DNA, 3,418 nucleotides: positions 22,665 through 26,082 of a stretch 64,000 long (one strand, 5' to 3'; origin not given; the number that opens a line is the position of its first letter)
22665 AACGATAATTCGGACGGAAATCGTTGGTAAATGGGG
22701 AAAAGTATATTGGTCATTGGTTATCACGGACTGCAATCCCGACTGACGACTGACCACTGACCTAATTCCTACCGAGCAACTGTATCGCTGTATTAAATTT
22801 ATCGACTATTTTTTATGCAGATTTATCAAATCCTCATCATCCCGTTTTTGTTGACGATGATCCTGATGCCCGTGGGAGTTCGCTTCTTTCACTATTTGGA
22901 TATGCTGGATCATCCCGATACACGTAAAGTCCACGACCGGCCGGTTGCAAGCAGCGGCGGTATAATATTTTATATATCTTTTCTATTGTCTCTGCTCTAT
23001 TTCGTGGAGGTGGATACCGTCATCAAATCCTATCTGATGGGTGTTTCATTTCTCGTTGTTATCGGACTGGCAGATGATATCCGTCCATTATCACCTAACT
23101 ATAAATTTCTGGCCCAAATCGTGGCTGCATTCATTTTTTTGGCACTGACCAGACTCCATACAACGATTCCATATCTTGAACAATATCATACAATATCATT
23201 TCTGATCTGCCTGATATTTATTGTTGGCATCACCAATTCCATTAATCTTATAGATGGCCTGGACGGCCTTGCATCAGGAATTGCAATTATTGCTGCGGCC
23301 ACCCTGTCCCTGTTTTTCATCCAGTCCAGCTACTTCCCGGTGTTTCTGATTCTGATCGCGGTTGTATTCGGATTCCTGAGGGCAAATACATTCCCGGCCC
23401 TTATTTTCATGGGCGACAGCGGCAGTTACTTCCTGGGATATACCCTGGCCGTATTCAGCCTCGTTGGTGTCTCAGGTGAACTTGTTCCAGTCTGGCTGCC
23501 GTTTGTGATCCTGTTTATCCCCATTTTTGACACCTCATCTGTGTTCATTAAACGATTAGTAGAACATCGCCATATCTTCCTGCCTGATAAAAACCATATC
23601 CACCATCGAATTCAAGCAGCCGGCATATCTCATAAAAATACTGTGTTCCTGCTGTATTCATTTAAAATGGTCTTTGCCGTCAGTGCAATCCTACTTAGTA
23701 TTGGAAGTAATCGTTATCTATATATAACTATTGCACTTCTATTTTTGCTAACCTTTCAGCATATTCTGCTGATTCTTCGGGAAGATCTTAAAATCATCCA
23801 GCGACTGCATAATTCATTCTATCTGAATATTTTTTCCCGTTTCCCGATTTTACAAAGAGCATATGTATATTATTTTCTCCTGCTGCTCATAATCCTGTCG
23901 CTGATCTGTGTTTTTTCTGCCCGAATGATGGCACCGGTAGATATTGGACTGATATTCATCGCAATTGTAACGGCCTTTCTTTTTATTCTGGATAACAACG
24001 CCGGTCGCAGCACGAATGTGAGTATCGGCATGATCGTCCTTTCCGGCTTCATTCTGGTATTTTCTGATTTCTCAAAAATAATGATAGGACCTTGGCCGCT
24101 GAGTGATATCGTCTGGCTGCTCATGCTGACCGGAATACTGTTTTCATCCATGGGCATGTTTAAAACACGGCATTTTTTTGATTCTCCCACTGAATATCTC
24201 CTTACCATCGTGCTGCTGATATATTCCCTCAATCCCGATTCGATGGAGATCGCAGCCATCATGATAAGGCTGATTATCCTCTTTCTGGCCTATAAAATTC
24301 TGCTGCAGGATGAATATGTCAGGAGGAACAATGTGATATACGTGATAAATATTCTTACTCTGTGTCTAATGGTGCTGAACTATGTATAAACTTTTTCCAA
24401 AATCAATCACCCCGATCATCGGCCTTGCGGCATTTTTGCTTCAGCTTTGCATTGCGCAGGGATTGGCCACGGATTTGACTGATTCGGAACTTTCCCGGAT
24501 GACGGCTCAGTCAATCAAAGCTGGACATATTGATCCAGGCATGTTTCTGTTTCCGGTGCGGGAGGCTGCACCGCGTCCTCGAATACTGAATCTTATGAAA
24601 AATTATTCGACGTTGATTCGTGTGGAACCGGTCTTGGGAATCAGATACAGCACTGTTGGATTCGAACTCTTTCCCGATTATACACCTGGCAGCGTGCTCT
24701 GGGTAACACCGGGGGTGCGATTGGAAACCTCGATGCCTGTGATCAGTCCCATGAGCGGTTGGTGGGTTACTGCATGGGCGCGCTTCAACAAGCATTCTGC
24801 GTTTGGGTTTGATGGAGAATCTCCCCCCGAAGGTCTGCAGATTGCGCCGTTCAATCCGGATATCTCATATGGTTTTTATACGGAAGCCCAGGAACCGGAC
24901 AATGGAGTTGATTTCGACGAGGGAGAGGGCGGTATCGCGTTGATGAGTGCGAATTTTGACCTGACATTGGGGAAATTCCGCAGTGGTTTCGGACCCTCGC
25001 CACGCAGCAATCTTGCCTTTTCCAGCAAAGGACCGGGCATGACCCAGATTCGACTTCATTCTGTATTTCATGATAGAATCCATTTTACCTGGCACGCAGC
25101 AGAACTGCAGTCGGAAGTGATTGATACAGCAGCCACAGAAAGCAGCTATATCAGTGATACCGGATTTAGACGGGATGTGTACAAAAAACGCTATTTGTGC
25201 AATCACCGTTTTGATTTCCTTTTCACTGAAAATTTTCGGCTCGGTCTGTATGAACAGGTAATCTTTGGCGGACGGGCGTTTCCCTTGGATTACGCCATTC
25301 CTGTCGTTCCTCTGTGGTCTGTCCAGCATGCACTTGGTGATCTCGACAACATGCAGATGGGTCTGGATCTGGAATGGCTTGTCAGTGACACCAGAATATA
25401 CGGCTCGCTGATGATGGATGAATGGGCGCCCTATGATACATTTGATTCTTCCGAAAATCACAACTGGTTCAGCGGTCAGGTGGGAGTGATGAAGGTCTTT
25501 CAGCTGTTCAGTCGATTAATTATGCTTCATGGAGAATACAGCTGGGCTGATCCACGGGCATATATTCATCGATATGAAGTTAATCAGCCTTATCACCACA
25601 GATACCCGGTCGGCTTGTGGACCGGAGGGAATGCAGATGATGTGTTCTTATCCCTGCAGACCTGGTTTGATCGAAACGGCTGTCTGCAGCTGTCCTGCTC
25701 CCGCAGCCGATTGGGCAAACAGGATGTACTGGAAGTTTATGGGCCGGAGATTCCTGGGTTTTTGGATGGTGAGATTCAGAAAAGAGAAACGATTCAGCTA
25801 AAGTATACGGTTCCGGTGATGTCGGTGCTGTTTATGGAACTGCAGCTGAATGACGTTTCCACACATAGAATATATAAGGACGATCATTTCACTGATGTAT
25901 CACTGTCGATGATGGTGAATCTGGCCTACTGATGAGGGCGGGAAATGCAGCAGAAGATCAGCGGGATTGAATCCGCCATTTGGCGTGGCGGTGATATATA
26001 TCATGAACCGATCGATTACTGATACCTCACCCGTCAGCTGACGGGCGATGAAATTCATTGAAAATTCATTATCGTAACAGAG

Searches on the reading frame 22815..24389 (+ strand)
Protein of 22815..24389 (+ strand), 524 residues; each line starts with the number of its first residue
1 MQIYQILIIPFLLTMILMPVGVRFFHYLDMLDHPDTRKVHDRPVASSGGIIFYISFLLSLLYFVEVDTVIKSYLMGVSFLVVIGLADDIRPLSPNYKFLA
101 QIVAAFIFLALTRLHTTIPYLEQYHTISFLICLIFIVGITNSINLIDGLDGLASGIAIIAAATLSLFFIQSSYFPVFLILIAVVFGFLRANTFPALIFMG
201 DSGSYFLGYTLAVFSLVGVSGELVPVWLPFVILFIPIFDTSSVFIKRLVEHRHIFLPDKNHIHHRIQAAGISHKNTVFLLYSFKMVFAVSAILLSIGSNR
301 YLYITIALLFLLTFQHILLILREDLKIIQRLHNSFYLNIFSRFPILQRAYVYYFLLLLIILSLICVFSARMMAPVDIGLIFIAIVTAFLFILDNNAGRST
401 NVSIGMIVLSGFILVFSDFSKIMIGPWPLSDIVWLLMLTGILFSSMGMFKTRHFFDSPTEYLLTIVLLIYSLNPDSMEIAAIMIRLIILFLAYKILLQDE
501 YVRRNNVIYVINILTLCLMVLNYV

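Call 9: search_protein_families(library=pfam, proteins=[window:22815-24389:+])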
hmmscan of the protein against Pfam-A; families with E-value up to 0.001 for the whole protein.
window:22815-24389:+ (524 aa): 1 family
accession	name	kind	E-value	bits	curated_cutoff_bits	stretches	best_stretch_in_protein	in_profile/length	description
PF00953.26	Glycos_transf_4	-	2.3e-33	115.9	27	1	72-217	3-158/160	Glycosyl transferase family 4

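Call 15: find_encoding_contigs(protein=window:22815-24389:+, flank=10000, max_places=10)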
Protein window:22815-24389:+ (524 aa): 3 contigs read that carry it; 3 places shown.
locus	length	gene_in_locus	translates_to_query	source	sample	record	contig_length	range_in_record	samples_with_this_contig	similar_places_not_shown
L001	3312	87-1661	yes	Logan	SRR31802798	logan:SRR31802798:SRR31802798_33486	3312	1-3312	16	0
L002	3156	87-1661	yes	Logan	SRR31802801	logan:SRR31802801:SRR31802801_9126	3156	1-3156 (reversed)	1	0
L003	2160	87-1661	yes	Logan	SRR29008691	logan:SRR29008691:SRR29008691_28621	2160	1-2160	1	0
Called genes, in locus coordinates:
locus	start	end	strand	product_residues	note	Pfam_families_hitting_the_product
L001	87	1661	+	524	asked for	PF00953:Glycos_transf_4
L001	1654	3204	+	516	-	PF14052:Caps_assemb_Wzi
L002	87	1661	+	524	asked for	PF00953:Glycos_transf_4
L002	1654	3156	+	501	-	?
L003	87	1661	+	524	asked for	PF00953:Glycos_transf_4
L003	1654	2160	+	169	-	?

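Call 20: find_homologous_proteins(query=window:22815-24389:+, max_evalue=1e-30)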
Query window:22815-24389:+ (524 aa): 5846 proteins with E <= 1e-30 among 8000 candidates; the best 120 are listed.
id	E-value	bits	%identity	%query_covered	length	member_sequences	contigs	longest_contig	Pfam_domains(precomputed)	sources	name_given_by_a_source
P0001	0.0e+0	1096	100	100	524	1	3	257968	PF00953.27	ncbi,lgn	-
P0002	1.1e-229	782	70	99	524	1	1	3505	PF00953.27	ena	-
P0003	2.5e-166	573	52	98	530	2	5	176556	PF00953.27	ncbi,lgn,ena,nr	ncbi:MAG: undecaprenyl/decaprenyl-phosphate alpha-N-acetylglucosaminyl 1-phosphate transferase [Cand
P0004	2.0e-162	560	51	99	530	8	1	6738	PF00953.27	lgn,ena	-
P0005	5.4e-150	519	49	100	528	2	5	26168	PF00953.27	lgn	-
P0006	1.0e-147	511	48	98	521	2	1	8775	PF00953.27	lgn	-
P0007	1.5e-146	508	47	98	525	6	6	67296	PF00953.27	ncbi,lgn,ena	-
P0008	1.5e-146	508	49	100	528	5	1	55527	PF00953.27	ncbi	-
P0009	1.2e-143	498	49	97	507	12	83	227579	PF00953.27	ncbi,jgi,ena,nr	ncbi:MAG: undecaprenyl/decaprenyl-phosphate alpha-N-acetylglucosaminyl 1-phosphate transferase [Cand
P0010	7.2e-143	495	47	96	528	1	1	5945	PF00953.27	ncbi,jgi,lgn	-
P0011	1.8e-142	494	49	98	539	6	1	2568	PF00953.27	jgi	-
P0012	6.7e-142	492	48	96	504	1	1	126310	PF00953.27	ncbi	-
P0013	4.1e-128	447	47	98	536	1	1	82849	PF00953.27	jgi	jgi:UDP-GlcNAc:undecaprenyl-phosphate/decaprenyl-phosphate GlcNAc-1-phosphate transferase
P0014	4.9e-126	440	45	99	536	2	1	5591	PF00953.27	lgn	-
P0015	2.5e-123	431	46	98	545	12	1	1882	PF00953.27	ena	-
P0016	7.8e-122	426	46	98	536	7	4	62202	PF00953.27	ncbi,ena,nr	ncbi:MAG: undecaprenyl/decaprenyl-phosphate alpha-N-acetylglucosaminyl 1-phosphate transferase [Cand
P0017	1.3e-121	425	44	99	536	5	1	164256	PF00953.27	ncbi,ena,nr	ncbi:MAG: hypothetical protein CMF96_04590 [Candidatus Marinimicrobia bacterium]|nr:hypothetical pro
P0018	1.4e-121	425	45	97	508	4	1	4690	PF00953.27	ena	-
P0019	1.7e-119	418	44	98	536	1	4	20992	PF00953.27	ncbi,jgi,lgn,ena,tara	tara:strand:+ start:2178 stop:3788 length:1611 start_codon:yes stop_codon:yes gene_type:complete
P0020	8.2e-95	337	50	60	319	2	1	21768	PF00953.27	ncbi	-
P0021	8.3e-86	307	47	68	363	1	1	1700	PF00953.27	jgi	-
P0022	7.3e-57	212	31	94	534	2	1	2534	PF00953.27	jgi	-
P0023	9.5e-56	208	41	55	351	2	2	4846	PF00953.27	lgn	-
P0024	2.5e-55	207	38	57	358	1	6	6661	PF00953.27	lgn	-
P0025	6.2e-55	205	38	57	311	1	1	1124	PF00953.27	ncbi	-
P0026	7.6e-55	205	39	59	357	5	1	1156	PF00953.27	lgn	-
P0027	1.2e-54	204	39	56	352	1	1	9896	PF00953.27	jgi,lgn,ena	-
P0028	1.6e-54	204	39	57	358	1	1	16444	PF00953.27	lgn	-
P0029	5.1e-54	202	41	53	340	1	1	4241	PF00953.27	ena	-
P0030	7.6e-54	202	38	55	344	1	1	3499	PF00953.27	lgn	-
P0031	7.9e-54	202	38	58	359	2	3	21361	PF00953.27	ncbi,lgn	ncbi:MAG: glycosyltransferase family 4 protein [Bacillota bacterium]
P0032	9.4e-54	202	39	53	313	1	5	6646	PF00953.27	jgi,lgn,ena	-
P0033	1.2e-53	201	39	56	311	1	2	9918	PF00953.27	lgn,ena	-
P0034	1.5e-53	201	39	57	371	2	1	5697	PF00953.27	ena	-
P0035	2.0e-53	200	39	57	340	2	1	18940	PF00953.27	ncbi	ncbi:MraY family glycosyltransferase [Candidatus Margulisiibacteriota bacterium]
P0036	2.2e-53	200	39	55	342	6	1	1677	PF00953.27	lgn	-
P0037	2.4e-53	200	39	55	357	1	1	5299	PF00953.27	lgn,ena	-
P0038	2.5e-53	200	39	55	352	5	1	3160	PF00953.27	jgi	-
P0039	2.7e-53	200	38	61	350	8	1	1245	PF00953.27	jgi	jgi:UDP-GlcNAc:undecaprenyl-phosphate GlcNAc-1-phosphate transferase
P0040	3.1e-53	200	38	55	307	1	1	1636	PF00953.27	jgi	-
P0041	3.2e-53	200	36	63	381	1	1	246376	PF00953.27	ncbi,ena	-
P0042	3.4e-53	200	37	62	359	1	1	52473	PF00953.27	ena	-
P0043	3.7e-53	200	40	52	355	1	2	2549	PF00953.27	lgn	-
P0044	7.7e-53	199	39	56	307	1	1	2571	PF00953.27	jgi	-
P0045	1.2e-52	198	39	56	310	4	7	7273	PF00953.27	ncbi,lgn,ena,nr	ncbi:MAG TPA: undecaprenyl/decaprenyl-phosphate alpha-N-acetylglucosaminyl 1-phosphate transferase [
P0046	1.3e-52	198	39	64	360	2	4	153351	PF00953.27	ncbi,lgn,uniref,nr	ncbi:UDP-GlcNAc:undecaprenyl-phosphate GlcNAc-1-phosphate transferase [Anoxybacillus tepidamans]|uni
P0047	1.4e-52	198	39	54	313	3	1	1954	PF00953.27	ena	-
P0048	2.0e-52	197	39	55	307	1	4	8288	PF00953.27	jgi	-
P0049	2.1e-52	197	36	56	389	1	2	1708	PF00953.27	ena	-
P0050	2.2e-52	197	36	56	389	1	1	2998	PF00953.27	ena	-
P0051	2.3e-52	197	38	52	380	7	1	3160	PF00953.27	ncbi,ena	-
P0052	2.4e-52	197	37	59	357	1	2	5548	PF00953.27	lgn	-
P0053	2.4e-52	197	40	56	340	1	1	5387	PF00953.27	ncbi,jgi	ncbi:MAG: MraY family glycosyltransferase [Candidatus Margulisiibacteriota bacterium]|jgi:UDP-GlcNAc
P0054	2.4e-52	197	38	56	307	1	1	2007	PF00953.27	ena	-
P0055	2.7e-52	197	37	57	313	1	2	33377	PF00953.27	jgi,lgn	jgi:UDP-GlcNAc:undecaprenyl-phosphate GlcNAc-1-phosphate transferase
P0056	2.8e-52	197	40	56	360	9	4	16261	PF00953.27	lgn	-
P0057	2.8e-52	197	36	56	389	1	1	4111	PF00953.27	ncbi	-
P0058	2.8e-52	197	36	56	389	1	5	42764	PF00953.27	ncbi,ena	-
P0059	2.8e-52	197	36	56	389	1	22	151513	PF00953.27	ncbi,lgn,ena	-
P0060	2.8e-52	197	36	56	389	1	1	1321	PF00953.27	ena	-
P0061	3.3e-52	196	36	56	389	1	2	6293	PF00953.27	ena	-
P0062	3.5e-52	196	38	60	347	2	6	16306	PF00953.27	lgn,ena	-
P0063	3.8e-52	196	34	65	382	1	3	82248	PF00953.27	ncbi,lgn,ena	-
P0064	4.1e-52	196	38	55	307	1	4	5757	PF00953.27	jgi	-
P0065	4.4e-52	196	36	56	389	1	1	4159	PF00953.27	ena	-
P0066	4.5e-52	196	40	56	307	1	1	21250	PF00953.27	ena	-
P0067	4.6e-52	196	36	56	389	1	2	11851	PF00953.27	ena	-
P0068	4.9e-52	196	36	56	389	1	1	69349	PF00953.27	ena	-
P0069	5.0e-52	196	35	63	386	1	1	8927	PF00953.27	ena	-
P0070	5.8e-52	196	38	56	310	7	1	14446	PF00953.27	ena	-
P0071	5.8e-52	196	36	56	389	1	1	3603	PF00953.27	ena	-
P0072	6.3e-52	195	37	55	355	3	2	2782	PF00953.27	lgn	-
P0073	6.5e-52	195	36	56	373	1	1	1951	PF00953.27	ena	-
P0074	6.5e-52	195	38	56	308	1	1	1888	PF00953.27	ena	-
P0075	6.6e-52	195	40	55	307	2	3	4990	PF00953.27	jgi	-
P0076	7.0e-52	195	39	57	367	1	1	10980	PF00953.27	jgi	jgi:UDP-GlcNAc:undecaprenyl-phosphate GlcNAc-1-phosphate transferase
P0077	7.2e-52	195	37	56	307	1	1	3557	PF00953.27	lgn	-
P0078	7.4e-52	195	36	64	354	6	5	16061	PF00953.27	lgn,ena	-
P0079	8.3e-52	195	38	55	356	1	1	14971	PF00953.27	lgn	-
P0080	8.3e-52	195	38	56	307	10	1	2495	PF00953.27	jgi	-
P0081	8.4e-52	195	37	56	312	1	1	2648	PF00953.27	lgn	-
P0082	9.6e-52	195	37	56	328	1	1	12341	PF00953.27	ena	-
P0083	1.0e-51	195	37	56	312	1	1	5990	PF00953.27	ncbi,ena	-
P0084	1.0e-51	195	37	55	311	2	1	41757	PF00953.27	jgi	jgi:UDP-GlcNAc:undecaprenyl-phosphate/decaprenyl-phosphate GlcNAc-1-phosphate transferase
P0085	1.0e-51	195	37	56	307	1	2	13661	PF00953.27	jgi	-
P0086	1.1e-51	195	31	98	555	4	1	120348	PF00953.27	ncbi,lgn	-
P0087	1.1e-51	195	33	65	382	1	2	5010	PF00953.27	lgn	-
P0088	1.2e-51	195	38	56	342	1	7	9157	PF00953.27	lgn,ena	-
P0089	1.2e-51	195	37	55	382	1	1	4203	PF00953.27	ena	-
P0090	1.2e-51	195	37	56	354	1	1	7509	PF00953.27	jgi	jgi:UDP-GlcNAc:undecaprenyl-phosphate GlcNAc-1-phosphate transferase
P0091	1.2e-51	195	38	56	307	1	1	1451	PF00953.27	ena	-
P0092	1.2e-51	195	35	65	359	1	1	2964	PF00953.27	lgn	-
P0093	1.3e-51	195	35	63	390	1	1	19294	PF00953.27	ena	-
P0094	1.3e-51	194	37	56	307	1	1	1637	PF00953.27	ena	-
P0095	1.3e-51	194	38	60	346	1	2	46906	PF00953.27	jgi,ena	-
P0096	1.5e-51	194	37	54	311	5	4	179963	PF00953.27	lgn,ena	-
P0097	1.6e-51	194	39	56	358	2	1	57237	PF00953.27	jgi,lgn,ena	-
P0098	1.8e-51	194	36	57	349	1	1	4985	PF00953.27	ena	-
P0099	1.9e-51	194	41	52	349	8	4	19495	PF00953.27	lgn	-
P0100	2.1e-51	194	39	59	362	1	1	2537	PF00953.27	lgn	-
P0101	2.2e-51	194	41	55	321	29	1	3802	PF00953.27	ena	-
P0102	2.2e-51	194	38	56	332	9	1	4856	PF00953.27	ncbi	-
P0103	2.5e-51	194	37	56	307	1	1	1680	PF00953.27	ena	-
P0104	2.5e-51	194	37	62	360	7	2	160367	PF00953.27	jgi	jgi:UDP-GlcNAc:undecaprenyl-phosphate/decaprenyl-phosphate GlcNAc-1-phosphate transferase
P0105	2.5e-51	194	38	56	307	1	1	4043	PF00953.27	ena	-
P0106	2.6e-51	193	37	55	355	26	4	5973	PF00953.27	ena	-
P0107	2.8e-51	193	38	56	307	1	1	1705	PF00953.27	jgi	-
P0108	2.9e-51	193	39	56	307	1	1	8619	PF00953.27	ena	-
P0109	2.9e-51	193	36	58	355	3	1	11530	PF00953.27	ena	-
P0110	3.0e-51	193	37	56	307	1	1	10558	PF00953.27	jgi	jgi:UDP-GlcNAc:undecaprenyl-phosphate GlcNAc-1-phosphate transferase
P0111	3.3e-51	193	37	64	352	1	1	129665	PF00953.27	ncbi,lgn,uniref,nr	ncbi:glycosyltransferase family 4 protein [Metabacillus halosaccharovorans]|uniref:Undecaprenyl/deca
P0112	3.3e-51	193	37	55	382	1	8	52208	PF00953.27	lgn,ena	-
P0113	3.3e-51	193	37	55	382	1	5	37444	PF00953.27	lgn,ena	-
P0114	3.5e-51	193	37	55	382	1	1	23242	PF00953.27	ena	-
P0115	3.6e-51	193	36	62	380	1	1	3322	PF00953.27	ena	-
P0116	3.7e-51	193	38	55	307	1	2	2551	PF00953.27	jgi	-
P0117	3.7e-51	193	37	56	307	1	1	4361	PF00953.27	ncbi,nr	ncbi:MAG: undecaprenyl/decaprenyl-phosphate alpha-N-acetylglucosaminyl 1-phosphate transferase [Cand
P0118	3.9e-51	193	37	56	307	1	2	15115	PF00953.27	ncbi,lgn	-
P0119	3.9e-51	193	40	56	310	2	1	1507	PF00953.27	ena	-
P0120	4.2e-51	193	37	55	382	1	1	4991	PF00953.27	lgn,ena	-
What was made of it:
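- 22815..24389 (+): WecA-type polyprenyl-phosphate sugar-1-phosphate transferase (PF00953), 524 aa. calls 9, 20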

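Call 21: find_encoding_contigs(protein=P0002, flank=10000, max_places=4)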
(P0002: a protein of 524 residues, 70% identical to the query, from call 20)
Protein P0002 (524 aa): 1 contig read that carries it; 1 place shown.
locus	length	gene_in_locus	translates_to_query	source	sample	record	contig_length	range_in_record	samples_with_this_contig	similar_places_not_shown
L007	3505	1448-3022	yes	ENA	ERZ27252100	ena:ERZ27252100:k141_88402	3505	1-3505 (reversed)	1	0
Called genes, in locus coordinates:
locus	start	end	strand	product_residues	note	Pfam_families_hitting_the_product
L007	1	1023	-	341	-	?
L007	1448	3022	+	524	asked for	PF00953:Glycos_transf_4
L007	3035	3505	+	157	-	?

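Call 22: find_encoding_contigs(protein=P0003, flank=10000, max_places=4)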
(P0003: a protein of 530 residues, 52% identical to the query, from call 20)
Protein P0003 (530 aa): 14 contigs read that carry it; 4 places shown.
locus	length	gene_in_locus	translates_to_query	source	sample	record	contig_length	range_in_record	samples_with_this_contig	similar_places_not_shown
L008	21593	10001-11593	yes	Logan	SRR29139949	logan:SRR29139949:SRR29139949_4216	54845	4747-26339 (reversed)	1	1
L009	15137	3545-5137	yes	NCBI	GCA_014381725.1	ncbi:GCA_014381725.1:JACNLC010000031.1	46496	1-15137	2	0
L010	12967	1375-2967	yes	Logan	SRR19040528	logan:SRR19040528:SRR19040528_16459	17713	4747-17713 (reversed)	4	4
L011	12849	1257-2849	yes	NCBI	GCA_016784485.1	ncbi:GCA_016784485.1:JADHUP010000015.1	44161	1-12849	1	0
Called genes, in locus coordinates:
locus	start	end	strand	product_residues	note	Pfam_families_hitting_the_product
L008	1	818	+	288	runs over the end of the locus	PF00483:NTP_transferase, PF12804:NTP_transf_3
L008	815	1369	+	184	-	PF00908:dTDP_sugar_isom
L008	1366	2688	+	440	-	PF03721:UDPG_MGDP_dh_N, PF03446:NAD_binding_2, PF03807:F420_oxidored (faint), PF00984:UDPG_MGDP_dh, PF03720:UDPG_MGDP_dh_C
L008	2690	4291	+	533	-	PF02563:Poly_export (weak), PF22461:SLBB_2 (faint), PF10531:SLBB (weak)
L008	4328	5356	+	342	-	PF02706:Wzz, PF13807:GNVR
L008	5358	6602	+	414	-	-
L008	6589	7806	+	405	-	PF01943:Polysacc_synt, PF13440:Polysacc_synt_3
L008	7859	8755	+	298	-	PF14305:ATPgrasp_TupA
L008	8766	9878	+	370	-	PF13477:Glyco_trans_4_2, PF13439:Glyco_transf_4 (weak), PF00534:Glycos_transf_1, PF13692:Glyco_trans_1_4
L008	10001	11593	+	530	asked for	PF00953:Glycos_transf_4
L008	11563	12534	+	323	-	PF01073:3Beta_HSD, PF01370:Epimerase, PF02719:Polysacc_synt_2 (faint), PF04321:RmlD_sub_bind (weak), PF07993:NAD_binding_4 (faint), PF16363:GDP_Man_Dehyd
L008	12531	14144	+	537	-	PF14052:Caps_assemb_Wzi (weak)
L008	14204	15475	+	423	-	PF02403:Seryl_tRNA_N, PF00587:tRNA-synt_2b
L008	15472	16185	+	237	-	PF01553:Acyltransferase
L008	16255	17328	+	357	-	PF11013:DUF2851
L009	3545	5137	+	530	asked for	PF00953:Glycos_transf_4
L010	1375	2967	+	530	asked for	PF00953:Glycos_transf_4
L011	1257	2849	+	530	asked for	PF00953:Glycos_transf_4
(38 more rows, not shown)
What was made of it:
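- Relatives manage with a 122-bp spacer (call 22).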

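Call 23: list_cluster_members(proteins=[P0001, P0003, P0009])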
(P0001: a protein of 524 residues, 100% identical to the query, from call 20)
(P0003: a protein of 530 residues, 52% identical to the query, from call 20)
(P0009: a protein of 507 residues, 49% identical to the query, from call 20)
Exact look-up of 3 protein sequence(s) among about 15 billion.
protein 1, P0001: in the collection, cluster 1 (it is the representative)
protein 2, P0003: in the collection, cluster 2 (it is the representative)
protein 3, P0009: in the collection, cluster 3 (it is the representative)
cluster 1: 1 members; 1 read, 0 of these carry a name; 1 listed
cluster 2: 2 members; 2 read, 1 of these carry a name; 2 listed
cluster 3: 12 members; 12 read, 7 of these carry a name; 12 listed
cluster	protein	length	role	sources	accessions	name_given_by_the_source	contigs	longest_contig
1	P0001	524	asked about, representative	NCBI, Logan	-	-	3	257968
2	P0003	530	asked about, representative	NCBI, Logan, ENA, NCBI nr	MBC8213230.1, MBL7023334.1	MAG: undecaprenyl/decaprenyl-phosphate alpha-N-acetylglucosaminyl 1-phosphate transferase ... | undecaprenyl/decaprenyl-phosphate alpha-N-acetylglucosaminyl 1-phosphate transferase ...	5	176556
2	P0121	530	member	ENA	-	-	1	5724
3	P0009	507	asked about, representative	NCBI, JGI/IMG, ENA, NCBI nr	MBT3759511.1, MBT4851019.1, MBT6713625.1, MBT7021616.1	MAG: undecaprenyl/decaprenyl-phosphate alpha-N-acetylglucosaminyl 1-phosphate transferase ... | UDP-GlcNAc:undecaprenyl-phosphate GlcNAc-1-phosphate transferase | undecaprenyl/decaprenyl-phosphate alpha-N-acetylglucosaminyl 1-phosphate transferase ...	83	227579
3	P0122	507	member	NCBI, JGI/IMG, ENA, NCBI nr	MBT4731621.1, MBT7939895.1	MAG: undecaprenyl/decaprenyl-phosphate alpha-N-acetylglucosaminyl 1-phosphate transferase ... | UDP-GlcNAc:undecaprenyl-phosphate GlcNAc-1-phosphate transferase | undecaprenyl/decaprenyl-phosphate alpha-N-acetylglucosaminyl 1-phosphate transferase ...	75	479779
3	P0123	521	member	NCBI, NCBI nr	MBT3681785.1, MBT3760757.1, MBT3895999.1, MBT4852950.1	MAG: undecaprenyl/decaprenyl-phosphate alpha-N-acetylglucosaminyl 1-phosphate transferase ... | undecaprenyl/decaprenyl-phosphate alpha-N-acetylglucosaminyl 1-phosphate transferase ...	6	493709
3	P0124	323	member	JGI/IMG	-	hypothetical protein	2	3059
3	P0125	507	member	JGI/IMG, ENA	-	UDP-GlcNAc:undecaprenyl-phosphate GlcNAc-1-phosphate transferase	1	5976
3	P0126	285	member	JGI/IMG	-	hypothetical protein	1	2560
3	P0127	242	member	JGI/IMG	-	hypothetical protein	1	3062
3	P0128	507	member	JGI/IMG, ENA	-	-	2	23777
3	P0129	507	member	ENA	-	-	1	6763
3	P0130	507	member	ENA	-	-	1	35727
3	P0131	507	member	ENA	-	-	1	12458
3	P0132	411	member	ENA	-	-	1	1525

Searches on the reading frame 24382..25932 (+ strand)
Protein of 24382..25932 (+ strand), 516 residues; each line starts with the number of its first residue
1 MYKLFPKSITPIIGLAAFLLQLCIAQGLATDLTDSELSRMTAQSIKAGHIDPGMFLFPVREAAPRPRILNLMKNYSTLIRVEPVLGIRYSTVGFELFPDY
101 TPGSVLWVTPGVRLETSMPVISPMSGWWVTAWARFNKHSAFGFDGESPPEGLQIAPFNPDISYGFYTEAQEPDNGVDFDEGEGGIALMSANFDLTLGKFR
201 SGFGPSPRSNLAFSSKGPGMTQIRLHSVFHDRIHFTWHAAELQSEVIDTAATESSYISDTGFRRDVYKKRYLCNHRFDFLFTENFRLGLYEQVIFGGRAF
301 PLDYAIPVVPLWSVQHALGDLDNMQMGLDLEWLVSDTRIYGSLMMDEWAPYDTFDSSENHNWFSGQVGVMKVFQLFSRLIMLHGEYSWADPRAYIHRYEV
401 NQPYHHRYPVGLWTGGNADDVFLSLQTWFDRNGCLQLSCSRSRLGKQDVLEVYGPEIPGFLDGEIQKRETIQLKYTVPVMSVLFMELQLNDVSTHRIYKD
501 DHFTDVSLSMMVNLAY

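Call 9: search_protein_families(library=pfam, proteins=[window:24382-25932:+])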
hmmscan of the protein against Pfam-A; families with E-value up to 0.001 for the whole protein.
window:24382-25932:+ (516 aa): 1 family
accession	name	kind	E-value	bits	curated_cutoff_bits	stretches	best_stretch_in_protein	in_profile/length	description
PF14052.12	Caps_assemb_Wzi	-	7.8e-12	45.3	30.1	1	162-489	50-373/392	Capsule assembly protein Wzi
